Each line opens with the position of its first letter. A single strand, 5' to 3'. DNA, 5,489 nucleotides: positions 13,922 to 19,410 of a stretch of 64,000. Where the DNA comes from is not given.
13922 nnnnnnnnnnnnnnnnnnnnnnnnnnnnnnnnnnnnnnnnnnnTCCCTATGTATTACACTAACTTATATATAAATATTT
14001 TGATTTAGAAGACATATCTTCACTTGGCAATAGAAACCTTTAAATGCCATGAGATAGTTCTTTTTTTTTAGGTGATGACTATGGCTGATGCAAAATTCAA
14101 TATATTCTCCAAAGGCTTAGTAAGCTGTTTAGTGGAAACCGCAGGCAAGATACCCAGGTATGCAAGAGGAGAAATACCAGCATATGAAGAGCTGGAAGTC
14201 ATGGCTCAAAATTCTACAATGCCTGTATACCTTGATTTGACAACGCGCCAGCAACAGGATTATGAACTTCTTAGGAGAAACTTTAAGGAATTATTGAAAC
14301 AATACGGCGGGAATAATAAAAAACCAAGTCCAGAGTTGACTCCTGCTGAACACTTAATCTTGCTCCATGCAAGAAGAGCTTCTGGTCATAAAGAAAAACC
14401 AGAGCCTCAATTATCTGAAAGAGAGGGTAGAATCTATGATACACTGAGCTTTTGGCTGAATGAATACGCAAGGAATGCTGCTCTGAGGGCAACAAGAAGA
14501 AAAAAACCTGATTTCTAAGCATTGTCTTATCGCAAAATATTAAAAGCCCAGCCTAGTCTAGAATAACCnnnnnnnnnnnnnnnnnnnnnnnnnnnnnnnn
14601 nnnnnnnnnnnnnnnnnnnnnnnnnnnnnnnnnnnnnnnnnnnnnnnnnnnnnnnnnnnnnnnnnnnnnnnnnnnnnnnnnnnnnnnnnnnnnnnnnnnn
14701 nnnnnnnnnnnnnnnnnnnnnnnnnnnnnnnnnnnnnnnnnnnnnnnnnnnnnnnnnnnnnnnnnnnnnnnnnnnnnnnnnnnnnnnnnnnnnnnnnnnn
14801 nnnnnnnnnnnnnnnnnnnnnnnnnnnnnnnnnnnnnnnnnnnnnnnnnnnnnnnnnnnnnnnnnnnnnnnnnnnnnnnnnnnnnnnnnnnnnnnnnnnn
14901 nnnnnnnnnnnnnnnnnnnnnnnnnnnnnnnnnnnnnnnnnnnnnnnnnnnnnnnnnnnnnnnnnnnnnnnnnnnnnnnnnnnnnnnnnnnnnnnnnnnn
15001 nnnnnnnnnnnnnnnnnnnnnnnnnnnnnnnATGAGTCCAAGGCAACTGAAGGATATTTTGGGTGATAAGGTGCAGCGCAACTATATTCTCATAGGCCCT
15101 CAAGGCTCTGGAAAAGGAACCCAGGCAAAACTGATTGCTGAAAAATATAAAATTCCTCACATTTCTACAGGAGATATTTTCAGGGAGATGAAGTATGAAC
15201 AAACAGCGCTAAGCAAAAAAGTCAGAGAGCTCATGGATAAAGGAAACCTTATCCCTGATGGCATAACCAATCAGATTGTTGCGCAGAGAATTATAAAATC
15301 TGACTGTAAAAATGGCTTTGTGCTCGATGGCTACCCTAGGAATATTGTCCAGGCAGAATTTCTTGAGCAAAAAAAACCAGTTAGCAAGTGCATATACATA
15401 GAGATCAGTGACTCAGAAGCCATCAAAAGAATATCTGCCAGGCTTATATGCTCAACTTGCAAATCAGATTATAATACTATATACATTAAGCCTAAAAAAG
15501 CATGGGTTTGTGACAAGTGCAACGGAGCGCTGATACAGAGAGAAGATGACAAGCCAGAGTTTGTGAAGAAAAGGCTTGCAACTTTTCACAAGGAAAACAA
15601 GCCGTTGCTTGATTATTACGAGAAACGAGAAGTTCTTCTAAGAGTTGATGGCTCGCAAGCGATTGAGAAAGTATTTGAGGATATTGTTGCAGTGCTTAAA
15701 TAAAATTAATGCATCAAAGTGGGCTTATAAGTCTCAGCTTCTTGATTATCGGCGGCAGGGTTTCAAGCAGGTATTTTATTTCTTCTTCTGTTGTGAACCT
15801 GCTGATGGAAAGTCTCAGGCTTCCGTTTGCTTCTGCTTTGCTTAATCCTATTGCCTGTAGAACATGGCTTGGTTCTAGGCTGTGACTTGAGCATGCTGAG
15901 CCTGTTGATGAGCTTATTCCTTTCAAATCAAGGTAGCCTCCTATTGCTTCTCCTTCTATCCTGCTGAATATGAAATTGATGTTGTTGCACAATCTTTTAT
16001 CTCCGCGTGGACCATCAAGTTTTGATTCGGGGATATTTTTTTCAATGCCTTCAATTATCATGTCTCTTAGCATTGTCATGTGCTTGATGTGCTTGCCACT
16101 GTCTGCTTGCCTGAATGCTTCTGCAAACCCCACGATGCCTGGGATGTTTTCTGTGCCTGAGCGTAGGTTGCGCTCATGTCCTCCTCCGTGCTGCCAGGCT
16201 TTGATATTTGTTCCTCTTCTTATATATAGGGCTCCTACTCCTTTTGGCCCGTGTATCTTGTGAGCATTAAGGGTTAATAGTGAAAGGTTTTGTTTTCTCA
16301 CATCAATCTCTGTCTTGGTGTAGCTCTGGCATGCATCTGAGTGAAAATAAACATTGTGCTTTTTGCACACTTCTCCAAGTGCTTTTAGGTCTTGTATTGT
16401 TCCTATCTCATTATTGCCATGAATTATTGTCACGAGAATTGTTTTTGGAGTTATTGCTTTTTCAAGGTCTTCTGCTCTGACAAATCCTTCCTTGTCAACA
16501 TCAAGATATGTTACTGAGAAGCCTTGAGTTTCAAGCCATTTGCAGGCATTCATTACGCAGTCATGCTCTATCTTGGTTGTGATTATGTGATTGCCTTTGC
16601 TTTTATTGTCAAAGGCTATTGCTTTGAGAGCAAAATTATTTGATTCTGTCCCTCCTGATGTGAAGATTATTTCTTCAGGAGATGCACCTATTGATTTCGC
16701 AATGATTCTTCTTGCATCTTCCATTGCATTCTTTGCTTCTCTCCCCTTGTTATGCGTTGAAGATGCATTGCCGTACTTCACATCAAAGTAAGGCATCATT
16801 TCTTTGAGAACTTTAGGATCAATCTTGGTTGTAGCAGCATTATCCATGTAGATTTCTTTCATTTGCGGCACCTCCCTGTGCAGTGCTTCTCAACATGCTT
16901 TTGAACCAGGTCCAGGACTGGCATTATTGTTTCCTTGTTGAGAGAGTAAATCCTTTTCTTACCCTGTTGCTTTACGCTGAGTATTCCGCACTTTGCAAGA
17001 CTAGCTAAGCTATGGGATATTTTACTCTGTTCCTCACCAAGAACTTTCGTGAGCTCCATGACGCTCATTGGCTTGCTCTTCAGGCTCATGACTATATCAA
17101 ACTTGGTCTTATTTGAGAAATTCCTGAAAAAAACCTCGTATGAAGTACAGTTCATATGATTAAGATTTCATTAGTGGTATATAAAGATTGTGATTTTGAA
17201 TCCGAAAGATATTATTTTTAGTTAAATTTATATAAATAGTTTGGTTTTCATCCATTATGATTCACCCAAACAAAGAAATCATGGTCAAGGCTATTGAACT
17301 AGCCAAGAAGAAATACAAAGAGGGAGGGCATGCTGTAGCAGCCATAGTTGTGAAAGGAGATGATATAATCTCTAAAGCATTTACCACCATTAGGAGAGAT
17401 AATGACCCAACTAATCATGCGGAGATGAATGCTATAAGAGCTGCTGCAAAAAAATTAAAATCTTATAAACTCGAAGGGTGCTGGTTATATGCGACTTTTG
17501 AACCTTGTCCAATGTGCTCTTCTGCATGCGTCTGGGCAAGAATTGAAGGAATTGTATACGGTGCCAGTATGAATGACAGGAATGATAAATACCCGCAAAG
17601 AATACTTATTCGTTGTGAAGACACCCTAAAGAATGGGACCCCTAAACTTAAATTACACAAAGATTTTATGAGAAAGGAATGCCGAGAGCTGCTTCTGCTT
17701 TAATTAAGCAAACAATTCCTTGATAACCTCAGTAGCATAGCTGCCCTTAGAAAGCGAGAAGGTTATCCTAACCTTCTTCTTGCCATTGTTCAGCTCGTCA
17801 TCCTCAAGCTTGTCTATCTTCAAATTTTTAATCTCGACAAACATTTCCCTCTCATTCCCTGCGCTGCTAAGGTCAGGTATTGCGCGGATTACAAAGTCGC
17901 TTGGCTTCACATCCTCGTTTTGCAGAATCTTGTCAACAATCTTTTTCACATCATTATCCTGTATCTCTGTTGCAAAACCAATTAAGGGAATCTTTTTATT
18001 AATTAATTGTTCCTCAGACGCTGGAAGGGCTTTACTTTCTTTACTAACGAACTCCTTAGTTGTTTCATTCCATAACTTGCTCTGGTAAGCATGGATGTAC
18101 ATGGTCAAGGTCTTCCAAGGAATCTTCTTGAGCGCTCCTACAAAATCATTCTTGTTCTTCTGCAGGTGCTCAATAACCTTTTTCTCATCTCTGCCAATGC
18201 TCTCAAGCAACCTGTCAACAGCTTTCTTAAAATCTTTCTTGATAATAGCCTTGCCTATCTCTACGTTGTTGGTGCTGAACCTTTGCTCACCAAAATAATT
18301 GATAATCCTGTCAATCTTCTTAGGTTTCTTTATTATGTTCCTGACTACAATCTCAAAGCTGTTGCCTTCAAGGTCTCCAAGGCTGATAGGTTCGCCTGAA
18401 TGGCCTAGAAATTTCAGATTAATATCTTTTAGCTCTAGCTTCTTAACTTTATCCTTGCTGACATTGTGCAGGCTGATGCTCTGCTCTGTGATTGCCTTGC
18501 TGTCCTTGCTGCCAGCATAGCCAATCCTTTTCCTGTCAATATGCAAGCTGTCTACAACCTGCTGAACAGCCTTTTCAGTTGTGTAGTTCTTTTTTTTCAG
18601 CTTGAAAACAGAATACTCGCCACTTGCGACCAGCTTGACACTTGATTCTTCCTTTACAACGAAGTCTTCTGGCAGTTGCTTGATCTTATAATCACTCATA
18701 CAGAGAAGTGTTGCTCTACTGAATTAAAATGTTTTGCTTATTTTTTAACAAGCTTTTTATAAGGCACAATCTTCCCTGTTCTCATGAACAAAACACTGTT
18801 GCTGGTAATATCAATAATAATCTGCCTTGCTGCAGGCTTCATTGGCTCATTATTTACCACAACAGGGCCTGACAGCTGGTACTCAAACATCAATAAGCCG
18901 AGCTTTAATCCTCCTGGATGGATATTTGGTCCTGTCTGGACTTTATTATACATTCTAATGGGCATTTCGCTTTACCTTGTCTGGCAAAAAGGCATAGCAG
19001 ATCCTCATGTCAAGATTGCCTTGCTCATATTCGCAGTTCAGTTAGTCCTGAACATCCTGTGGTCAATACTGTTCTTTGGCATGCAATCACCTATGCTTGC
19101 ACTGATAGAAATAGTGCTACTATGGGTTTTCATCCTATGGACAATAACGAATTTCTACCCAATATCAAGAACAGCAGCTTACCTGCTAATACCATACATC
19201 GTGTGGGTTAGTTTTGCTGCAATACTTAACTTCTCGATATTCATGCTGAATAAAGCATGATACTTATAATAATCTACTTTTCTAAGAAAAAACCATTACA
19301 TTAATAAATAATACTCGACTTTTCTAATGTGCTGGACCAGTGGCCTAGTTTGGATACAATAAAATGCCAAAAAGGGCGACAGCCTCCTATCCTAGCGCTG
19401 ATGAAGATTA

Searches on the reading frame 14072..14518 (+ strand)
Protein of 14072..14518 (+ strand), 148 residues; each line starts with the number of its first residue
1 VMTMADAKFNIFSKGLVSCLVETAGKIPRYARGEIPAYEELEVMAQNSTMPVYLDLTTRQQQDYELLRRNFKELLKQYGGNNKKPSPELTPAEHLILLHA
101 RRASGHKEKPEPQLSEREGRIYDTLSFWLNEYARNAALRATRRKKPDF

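Call 42: search_protein_families(library=pfam, proteins=[window:14072-14518:+], max_evalue=0.0001)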
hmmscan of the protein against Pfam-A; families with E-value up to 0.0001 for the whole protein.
window:14072-14518:+ (148 aa): 0 families

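Call 46: search_protein_families(library=pfam, proteins=[window:14072-14518:+], max_evalue=1)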
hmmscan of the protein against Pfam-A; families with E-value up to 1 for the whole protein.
window:14072-14518:+ (148 aa): 2 families
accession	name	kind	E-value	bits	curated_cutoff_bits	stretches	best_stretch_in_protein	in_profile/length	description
PF10731.15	Anophelin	-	0.11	13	27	1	24-42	19-37/65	Thrombin inhibitor from mosquito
PF12295.13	Symplekin_C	-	0.15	12.5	25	1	49-102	20-65/182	Symplekin tight junction protein C terminal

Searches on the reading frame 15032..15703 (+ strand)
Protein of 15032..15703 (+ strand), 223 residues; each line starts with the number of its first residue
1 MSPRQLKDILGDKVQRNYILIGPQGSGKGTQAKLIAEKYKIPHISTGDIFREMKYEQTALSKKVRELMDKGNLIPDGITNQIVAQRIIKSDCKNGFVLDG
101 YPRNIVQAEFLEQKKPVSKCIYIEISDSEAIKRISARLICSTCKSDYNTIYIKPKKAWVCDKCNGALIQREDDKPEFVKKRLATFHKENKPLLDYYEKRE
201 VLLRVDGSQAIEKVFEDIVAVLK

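Call 42: search_protein_families(library=pfam, proteins=[window:15032-15703:+], max_evalue=0.0001)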
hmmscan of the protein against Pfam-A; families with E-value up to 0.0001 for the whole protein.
window:15032-15703:+ (223 aa): 6 families
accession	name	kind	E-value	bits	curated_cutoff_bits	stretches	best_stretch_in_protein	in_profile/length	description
PF00406.28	ADK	-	5.7e-46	156.8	26.8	1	20-200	1-150/151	Adenylate kinase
PF13207.12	AAA_17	-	4.4e-25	89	27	1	22-135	2-120/136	AAA domain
PF05191.20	ADK_lid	-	4.9e-14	52.4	26.6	1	137-172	1-36/36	Adenylate kinase, active site lid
PF02224.24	Cytidylate_kin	-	1.4e-05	25.4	26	1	22-57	5-40/211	Cytidylate kinase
PF02223.23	Thymidylate_kin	-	2.9e-05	24.3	27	0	22-88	3-67/185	Thymidylate kinase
PF13238.12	AAA_18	-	3.6e-05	24.6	29.4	1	19-137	2-111/128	AAA domain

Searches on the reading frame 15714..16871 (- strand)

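Call 42: search_protein_families(library=pfam, proteins=[window:15714-16871:-], max_evalue=0.0001)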
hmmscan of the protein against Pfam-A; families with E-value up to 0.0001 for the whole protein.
window:15714-16871:- (385 aa): 4 families
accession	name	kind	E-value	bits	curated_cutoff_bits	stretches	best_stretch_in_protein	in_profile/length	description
PF00266.25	Aminotran_5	-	7.6e-81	272.4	21.5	1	7-368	1-371/371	Aminotransferase class-V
PF01041.23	DegT_DnrJ_EryC1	-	1.2e-11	44.9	19.8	1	67-184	41-150/360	DegT/DnrJ/EryC1/StrS aminotransferase family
PF01212.27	Beta_elim_lyase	-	5.1e-08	33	27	1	66-181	48-170/288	Beta-eliminating lyase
PF00155.27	Aminotran_1_2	-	8.2e-06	25.7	19.7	1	55-179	49-185/361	Aminotransferase class I and II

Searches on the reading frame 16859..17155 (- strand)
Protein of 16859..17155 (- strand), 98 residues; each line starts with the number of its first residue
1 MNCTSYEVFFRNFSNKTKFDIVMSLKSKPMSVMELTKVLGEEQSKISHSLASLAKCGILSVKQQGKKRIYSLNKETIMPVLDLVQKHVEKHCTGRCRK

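Call 42: search_protein_families(library=pfam, proteins=[window:16859-17155:-], max_evalue=0.0001)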
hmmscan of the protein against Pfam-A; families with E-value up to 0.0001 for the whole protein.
window:16859-17155:- (98 aa): 2 families
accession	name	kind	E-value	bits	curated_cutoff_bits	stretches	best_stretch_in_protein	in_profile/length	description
PF01022.26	HTH_5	-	6.7e-09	35.9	22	1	16-60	2-46/47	Bacterial regulatory protein, arsR family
PF25212.1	HVO_A0114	-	1.7e-05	25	27.6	1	3-69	10-77/84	HVO_A0114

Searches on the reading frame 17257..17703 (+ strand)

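Call 42: search_protein_families(library=pfam, proteins=[window:17257-17703:+], max_evalue=0.0001)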
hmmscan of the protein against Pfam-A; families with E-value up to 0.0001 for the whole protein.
window:17257-17703:+ (148 aa): 3 families
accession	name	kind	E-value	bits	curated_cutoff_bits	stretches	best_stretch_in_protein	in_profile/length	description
PF00383.29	dCMP_cyt_deam_1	-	8.2e-26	90.3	25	1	6-102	5-101/102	Cytidine and deoxycytidylate deaminase zinc-binding region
PF14437.12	MafB19-deam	-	2.1e-24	86.5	27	1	6-105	4-103/142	MafB19-like deaminase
PF14439.12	Bd3614-deam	-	5.1e-05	23.7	38.5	1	26-93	9-77/113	Bd3614-like deaminase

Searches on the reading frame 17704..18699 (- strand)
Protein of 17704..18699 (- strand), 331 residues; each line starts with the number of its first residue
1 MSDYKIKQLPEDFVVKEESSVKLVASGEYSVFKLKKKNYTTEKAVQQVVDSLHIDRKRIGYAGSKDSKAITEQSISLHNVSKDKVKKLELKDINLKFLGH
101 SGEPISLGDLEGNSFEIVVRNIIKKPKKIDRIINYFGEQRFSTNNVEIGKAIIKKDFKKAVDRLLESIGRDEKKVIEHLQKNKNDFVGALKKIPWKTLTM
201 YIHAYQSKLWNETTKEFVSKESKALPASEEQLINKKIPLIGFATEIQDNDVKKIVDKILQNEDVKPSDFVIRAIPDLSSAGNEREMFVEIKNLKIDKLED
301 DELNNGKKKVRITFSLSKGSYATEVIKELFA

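Call 8: search_protein_families(library=pfam, proteins=[window:17704-18699:-])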
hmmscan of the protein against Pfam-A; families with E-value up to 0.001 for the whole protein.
window:17704-18699:- (331 aa): 1 family
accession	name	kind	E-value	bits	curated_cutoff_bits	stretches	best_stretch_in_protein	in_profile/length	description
PF01142.23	TruD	-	4.7e-76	256.7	27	3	5-173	17-205/412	tRNA pseudouridine synthase D (TruD)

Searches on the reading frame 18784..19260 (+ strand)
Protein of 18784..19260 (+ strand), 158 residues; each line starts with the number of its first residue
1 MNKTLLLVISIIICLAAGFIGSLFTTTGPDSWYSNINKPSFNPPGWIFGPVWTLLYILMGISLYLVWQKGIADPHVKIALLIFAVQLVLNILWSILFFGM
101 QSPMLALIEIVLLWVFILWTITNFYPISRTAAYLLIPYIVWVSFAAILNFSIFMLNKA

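Call 8: search_protein_families(library=pfam, proteins=[window:18784-19260:+])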
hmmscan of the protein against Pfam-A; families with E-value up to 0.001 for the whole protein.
window:18784-19260:+ (158 aa): 1 family
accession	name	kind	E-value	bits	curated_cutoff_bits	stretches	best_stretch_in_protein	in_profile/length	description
PF03073.20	TspO_MBR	-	3.8e-54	182.8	24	1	11-153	2-144/145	TspO/MBR family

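Call 9: find_encoding_contigs(protein=window:18784-19260:+, flank=3000, max_places=10)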
Protein window:18784-19260:+ (158 aa): no gene with exactly this product is on record in the collection.
